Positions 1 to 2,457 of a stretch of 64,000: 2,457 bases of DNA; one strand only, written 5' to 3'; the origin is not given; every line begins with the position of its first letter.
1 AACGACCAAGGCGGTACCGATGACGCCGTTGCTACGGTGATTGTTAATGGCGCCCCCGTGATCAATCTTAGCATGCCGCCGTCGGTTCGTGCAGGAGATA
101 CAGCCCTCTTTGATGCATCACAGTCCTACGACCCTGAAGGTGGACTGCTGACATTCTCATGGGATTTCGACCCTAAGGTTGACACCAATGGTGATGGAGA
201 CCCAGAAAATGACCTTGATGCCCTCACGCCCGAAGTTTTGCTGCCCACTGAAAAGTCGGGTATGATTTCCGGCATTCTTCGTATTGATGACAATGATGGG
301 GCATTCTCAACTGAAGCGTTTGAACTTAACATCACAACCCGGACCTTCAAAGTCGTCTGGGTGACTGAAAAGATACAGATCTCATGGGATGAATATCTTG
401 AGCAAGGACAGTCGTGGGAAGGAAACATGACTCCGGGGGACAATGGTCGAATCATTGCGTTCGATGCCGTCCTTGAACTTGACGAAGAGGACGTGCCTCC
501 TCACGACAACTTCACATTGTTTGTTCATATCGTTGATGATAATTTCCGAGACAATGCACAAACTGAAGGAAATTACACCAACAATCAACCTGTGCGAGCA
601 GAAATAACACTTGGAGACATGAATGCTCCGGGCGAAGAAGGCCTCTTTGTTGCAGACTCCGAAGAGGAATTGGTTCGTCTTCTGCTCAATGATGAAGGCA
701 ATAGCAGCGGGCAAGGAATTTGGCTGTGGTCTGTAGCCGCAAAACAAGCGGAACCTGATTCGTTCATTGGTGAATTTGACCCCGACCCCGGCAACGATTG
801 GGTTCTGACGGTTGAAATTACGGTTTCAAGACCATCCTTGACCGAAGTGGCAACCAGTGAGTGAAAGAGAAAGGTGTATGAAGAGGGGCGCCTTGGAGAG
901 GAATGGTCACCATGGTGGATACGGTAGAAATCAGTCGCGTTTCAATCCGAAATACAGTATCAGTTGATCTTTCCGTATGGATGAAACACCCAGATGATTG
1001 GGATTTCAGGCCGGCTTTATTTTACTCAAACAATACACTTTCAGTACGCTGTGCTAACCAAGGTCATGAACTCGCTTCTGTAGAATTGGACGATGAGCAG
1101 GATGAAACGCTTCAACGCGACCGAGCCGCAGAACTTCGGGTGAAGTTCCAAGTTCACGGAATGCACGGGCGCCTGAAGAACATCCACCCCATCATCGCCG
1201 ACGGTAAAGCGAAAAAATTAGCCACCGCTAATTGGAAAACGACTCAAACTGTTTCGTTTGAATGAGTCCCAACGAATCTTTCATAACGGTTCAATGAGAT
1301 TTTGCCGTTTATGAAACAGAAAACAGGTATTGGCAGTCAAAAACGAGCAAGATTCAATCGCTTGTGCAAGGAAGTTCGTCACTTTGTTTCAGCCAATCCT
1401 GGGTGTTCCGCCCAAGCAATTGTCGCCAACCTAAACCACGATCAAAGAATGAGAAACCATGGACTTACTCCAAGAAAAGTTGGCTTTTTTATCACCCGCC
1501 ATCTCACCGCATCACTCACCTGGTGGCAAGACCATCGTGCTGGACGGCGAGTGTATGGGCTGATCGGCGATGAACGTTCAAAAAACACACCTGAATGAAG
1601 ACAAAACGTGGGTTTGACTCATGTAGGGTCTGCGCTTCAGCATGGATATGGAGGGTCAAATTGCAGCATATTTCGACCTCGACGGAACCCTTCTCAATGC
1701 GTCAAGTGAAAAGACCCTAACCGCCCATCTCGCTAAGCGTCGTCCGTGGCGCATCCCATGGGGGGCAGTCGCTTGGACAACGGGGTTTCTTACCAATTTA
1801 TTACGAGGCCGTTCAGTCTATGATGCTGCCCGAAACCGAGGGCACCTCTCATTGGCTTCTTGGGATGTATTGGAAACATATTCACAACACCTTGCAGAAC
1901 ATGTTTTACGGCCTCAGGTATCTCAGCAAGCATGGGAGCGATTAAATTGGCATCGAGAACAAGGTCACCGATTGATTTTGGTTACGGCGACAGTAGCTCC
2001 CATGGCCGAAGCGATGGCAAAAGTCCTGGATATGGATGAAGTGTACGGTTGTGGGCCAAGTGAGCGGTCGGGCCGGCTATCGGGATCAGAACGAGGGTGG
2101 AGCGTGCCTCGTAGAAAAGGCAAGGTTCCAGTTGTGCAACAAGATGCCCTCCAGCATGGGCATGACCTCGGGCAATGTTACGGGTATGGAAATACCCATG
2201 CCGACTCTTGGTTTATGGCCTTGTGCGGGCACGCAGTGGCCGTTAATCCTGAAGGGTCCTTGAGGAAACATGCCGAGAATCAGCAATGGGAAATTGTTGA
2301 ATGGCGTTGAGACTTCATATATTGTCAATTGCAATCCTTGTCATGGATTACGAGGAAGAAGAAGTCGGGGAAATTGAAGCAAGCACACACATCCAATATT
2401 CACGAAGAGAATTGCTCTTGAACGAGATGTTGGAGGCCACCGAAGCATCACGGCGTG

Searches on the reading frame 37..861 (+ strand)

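Call 69: search_protein_families(library=pfam, proteins=[window:37-861:+], max_evalue=0.001)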
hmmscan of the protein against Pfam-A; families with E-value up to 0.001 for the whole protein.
window:37-861:+ (275 aa): 1 family
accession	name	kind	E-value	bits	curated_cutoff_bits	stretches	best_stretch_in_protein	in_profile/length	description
PF18911.6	PKD_4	-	3.1e-07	30.8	27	1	4-45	1-42/85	PKD domain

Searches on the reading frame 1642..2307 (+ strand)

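Call 69: search_protein_families(library=pfam, proteins=[window:1642-2307:+], max_evalue=0.001)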
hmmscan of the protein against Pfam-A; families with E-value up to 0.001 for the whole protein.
window:1642-2307:+ (222 aa): 2 families
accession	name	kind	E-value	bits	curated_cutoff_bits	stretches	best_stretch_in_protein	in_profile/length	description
PF12710.13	HAD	-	5.2e-24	86.1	27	1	10-188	2-184/189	haloacid dehalogenase-like hydrolase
PF00702.32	Hydrolase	-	0.00014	22.8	26.4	1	11-135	6-141/191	haloacid dehalogenase-like hydrolase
